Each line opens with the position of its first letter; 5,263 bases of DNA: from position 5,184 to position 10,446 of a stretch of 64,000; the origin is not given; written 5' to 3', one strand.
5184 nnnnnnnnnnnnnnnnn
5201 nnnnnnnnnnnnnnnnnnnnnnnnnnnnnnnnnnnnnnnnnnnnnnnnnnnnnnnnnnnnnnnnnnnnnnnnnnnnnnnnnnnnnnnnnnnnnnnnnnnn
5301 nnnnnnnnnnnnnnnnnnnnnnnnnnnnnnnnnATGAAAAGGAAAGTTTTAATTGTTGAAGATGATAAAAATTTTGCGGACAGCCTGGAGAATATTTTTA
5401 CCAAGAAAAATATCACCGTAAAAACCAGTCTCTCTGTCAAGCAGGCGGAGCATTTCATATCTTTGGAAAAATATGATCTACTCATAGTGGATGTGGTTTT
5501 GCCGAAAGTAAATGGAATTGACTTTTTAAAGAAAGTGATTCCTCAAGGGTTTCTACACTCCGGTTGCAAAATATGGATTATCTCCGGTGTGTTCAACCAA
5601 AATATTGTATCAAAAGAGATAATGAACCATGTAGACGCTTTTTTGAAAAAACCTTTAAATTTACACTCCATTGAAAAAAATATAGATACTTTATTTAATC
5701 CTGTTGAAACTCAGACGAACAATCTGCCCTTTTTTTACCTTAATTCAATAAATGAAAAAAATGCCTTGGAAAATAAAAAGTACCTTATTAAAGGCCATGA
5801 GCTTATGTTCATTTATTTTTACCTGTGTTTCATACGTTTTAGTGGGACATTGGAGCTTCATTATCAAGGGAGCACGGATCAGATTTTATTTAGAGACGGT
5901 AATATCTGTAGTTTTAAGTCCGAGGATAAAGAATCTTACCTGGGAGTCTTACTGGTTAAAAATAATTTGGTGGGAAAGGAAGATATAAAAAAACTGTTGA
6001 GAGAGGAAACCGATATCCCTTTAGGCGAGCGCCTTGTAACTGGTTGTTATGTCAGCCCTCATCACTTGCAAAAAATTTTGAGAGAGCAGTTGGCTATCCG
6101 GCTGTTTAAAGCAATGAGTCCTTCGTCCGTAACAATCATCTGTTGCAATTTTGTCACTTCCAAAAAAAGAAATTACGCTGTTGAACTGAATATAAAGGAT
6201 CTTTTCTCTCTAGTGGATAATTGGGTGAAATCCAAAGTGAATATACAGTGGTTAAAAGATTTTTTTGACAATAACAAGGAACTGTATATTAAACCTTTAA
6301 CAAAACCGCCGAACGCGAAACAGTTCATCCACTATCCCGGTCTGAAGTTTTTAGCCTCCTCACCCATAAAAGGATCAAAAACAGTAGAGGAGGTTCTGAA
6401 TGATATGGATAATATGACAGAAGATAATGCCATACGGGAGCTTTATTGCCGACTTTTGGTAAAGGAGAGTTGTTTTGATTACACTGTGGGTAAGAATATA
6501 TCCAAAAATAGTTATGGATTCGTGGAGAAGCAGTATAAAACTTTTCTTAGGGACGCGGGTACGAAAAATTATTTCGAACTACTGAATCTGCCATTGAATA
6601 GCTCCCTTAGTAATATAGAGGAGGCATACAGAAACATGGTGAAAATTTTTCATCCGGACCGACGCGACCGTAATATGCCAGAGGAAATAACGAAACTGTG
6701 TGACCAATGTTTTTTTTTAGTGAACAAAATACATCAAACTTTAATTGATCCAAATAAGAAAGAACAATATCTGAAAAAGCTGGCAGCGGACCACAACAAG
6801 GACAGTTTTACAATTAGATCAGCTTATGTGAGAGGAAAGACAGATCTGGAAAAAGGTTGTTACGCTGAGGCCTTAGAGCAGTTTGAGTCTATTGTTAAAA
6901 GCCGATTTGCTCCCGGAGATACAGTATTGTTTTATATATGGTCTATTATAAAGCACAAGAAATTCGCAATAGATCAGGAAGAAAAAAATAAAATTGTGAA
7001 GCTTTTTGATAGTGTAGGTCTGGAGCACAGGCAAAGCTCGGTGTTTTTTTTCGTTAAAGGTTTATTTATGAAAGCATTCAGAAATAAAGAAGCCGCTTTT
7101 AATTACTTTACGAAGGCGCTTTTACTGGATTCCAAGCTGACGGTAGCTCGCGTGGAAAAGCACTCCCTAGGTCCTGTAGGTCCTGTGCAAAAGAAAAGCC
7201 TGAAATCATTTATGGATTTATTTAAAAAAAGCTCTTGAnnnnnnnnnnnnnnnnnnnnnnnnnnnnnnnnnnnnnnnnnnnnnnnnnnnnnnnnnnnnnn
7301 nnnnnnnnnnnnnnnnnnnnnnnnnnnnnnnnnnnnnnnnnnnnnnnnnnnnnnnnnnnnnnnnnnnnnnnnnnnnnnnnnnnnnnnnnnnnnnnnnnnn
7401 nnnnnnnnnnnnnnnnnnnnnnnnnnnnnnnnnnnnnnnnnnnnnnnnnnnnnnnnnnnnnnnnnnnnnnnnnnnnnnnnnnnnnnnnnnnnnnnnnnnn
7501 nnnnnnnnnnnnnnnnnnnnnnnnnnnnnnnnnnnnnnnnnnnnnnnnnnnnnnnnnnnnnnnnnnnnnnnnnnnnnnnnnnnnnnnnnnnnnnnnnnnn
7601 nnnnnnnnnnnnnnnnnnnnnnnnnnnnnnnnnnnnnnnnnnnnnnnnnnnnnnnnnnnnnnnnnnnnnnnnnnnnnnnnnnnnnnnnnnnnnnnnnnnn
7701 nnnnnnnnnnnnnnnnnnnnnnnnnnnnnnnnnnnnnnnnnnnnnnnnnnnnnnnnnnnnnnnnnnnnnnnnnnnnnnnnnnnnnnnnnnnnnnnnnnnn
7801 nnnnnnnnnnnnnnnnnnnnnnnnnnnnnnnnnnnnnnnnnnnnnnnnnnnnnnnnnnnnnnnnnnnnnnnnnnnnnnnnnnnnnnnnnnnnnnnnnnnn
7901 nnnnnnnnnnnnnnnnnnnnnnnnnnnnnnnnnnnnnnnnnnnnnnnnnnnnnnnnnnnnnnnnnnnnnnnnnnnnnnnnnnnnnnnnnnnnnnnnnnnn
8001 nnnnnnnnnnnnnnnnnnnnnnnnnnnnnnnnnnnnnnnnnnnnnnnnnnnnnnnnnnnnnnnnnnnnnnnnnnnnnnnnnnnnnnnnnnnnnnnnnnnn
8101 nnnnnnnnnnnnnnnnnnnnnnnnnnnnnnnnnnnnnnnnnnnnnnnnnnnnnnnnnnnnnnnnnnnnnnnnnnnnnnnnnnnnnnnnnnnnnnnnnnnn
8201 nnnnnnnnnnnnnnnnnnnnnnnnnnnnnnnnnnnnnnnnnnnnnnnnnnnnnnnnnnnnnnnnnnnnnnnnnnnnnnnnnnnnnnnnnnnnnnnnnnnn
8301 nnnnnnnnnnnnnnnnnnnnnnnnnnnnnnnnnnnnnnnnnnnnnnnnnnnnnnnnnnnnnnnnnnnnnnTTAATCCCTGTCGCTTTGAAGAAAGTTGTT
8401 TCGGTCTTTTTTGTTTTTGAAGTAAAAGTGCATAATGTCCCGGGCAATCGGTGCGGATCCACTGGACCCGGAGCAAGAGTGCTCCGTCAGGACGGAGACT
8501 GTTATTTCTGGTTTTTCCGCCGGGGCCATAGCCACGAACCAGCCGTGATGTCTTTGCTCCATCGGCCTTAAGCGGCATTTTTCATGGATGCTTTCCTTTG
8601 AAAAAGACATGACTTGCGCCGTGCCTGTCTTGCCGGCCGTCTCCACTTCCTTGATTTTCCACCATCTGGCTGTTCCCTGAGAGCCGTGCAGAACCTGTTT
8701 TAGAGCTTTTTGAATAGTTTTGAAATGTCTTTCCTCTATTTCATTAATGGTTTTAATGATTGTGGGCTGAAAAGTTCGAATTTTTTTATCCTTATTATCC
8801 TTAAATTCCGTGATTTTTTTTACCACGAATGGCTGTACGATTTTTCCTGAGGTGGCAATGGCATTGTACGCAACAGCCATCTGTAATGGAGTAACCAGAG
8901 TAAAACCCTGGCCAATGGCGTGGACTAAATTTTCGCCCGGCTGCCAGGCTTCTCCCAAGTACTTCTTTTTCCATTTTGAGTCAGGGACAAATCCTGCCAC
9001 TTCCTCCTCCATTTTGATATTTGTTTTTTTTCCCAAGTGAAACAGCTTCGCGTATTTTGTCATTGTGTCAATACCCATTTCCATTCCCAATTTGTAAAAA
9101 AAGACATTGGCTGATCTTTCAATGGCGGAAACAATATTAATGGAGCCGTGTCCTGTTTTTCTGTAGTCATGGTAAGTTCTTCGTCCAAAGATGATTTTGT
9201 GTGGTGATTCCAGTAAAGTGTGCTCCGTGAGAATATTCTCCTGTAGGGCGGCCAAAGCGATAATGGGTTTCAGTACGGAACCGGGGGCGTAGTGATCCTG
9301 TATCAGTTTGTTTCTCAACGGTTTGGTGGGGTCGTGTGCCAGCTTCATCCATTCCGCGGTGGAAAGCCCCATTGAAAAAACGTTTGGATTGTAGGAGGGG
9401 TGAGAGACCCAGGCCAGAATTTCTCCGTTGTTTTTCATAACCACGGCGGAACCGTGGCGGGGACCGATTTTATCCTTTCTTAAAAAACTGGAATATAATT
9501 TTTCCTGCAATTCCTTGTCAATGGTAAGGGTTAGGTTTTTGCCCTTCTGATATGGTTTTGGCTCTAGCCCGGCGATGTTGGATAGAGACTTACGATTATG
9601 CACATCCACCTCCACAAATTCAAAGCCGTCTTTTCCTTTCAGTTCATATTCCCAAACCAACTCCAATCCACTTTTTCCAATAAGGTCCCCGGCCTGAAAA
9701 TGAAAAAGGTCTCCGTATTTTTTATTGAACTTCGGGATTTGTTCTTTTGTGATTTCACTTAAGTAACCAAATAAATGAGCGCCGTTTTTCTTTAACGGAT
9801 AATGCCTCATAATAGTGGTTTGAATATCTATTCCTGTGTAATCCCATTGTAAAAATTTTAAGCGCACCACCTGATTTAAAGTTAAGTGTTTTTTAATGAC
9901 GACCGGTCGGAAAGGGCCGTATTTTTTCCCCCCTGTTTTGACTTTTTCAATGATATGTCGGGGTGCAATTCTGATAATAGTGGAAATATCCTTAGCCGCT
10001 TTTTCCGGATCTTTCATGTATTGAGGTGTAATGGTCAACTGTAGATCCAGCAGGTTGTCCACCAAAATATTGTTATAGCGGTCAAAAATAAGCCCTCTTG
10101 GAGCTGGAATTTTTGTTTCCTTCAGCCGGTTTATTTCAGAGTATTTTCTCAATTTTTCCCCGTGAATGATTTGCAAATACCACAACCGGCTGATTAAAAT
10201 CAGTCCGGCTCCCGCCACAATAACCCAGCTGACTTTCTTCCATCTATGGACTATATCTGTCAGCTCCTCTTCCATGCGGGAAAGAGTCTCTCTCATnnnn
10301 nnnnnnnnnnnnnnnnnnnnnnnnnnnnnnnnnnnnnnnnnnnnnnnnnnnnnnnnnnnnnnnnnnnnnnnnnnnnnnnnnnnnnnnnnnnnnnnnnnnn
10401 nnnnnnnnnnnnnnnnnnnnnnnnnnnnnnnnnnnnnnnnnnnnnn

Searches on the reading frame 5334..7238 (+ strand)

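Call 38: search_protein_families(library=ncbifam, proteins=[window:5334-7238:+], max_evalue=0.00001)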
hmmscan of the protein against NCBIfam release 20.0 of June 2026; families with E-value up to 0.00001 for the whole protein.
window:5334-7238:+ (634 aa): 34 families (the best 25 are shown)
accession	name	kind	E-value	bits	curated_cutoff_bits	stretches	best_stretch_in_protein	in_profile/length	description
NF045717.1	DVU0259_DivK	exception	9.6e-11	41.9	160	1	1-114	1-109/117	DVU0259 family response regulator domain-containing protein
TIGR02875.1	spore_0_A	equivalog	3.7e-10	39.5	200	1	3-137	3-139/262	sporulation transcription factor Spo0A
NF045991.1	RespRegCtrARhodob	equivalog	1.8e-09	37.7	350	1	4-111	2-106/224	response regulator transcription factor CtrA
NF046022.1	RespRegCpdRBruc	equivalog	4.7e-09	36.3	180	1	4-122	3-118/120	cell cycle two-component system response regulator CpdR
NF012023.0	PRK15479.1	equivalog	4.7e-09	36.1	337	1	4-127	2-122/224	transcriptional regulator TctD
NF007969.0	PRK10693.1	equivalog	6e-09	35.4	329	1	2-112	7-115/337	two-component system response regulator RssB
NF007928.2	PRK10643.1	equivalog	1e-08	35.1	330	1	4-131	2-126/216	two-component system response regulator PmrA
NF051850.1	RespRegRprY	equivalog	2.1e-08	33.8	370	1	2-133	4-132/234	response regulator transcription factor RprY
TIGR02349.1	DnaJ_bact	equivalog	2.5e-08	33.7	377.2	1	412-521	1-96/354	molecular chaperone DnaJ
TIGR02956.1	TMAO_torS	equivalog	8.1e-08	30.8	676.5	1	3-128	702-827/967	TMAO reductase system sensor histidine kinase/response regulator TorS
NF012227.0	AdeR_RR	equivalog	1.6e-07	31.1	340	1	3-69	12-78/239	efflux system response regulator transcription factor AdeR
NF033117.2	vanR_ACDEGLN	exception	1.8e-07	31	350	1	5-68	1-64/226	VanR-ABDEGLN family response regulator transcription factor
TIGR02154.1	PhoB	equivalog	3.3e-07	29.8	296.2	1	1-68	1-68/226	phosphate regulon transcriptional regulator PhoB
NF007005.1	PRK09468.1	equivalog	3.7e-07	29.8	331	1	2-71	3-72/237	osmolarity response regulator transcription factor OmpR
NF053512.1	nitric_RR_NosR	exception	5e-07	29.1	400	1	5-68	1-64/422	response regulator c-di-GMP phosphodiesterase, NosR family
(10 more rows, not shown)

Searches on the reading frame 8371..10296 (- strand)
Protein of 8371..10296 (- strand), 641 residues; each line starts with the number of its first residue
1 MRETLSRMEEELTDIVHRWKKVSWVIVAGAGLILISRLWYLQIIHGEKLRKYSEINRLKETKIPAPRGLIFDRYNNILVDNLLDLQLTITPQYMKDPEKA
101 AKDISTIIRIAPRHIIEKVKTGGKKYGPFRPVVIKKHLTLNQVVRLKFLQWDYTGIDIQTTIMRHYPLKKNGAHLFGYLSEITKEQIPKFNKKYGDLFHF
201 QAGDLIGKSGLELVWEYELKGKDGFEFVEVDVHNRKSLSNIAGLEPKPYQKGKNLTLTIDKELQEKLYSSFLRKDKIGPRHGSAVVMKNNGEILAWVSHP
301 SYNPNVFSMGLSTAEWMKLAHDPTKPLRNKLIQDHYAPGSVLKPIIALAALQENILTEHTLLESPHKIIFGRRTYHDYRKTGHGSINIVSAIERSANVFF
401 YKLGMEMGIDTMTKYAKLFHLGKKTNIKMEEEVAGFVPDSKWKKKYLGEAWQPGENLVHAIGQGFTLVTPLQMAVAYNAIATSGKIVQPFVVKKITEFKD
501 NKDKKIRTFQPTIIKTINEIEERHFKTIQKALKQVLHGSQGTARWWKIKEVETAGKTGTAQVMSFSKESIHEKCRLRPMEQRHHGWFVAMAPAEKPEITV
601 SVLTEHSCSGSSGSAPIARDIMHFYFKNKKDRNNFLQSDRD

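Call 38: search_protein_families(library=ncbifam, proteins=[window:8371-10296:-], max_evalue=0.00001)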
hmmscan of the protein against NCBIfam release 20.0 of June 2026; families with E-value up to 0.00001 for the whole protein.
window:8371-10296:- (641 aa): 20 families
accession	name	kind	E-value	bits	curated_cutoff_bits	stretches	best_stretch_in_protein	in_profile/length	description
TIGR03423.1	pbp2_mrdA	equivalog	1.3e-185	618.4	455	1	23-627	6-592/593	penicillin-binding protein 2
NF008061.0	PRK10795.1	equivalog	6.3e-98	329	962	1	22-628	24-615/634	peptidoglycan DD-transpeptidase MrdA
TIGR02214.1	spoVD_pbp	equivalog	8.3e-69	232.5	688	1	32-623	14-552/636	stage V sporulation protein D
NF051842.1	PBP4_5_Efaec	equivalog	1.8e-58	198.5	700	1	61-588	159-641/668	penicillin-binding protein PBP4(5)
NF000237.1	MECA_PBP2A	equivalog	1.2e-40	139.4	750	1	63-558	147-615/668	PBP2a family beta-lactam-resistant peptidoglycan transpeptidase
NF000406.1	MECB_PBP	exception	1.7e-38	132.5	1450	1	54-565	137-611/674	PBP2a family beta-lactam-resistant peptidoglycan transpeptidase MecB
NF000407.1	MECC_PBP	exception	6.3e-36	123.8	1500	1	65-558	146-612/665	PBP2a family beta-lactam-resistant peptidoglycan transpeptidase MecC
NF033378.1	MECD_PBP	exception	4.3e-34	117.8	1450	1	56-513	142-576/678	PBP2a family beta-lactam-resistant peptidoglycan transpeptidase MecD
NF000408.1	MECA2_pure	exception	5.3e-34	117.4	1525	1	65-558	149-615/668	PBP2a family beta-lactam-resistant peptidoglycan transpeptidase MecA2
NF000410.1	MECA1_pure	exception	3.9e-33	114.5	1480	1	64-559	147-614/666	PBP2a family beta-lactam-resistant peptidoglycan transpeptidase MecA1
NF000409.1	MECA_pure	exception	4.6e-33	114.6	1490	1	63-558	147-615/668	PBP2a family beta-lactam-resistant peptidoglycan transpeptidase MecA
NF011685.0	PRK15105.1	subfamily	4.8e-33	114.6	737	1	6-563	11-501/588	peptidoglycan glycosyltransferase FtsI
NF038278.1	strep_PBP2B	exception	1.5e-31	109.6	975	1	136-627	194-676/678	penicillin-binding protein PBP2B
NF053573.1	PBP2_PenA_Neis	exception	3.6e-31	108.4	1105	1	27-610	35-542/572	peptidoglycan D,D-transpeptidase PBP2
NF038271.1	strep_PBP2X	exception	1.3e-26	93.1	1050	1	154-602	173-588/750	penicillin-binding protein PBP2X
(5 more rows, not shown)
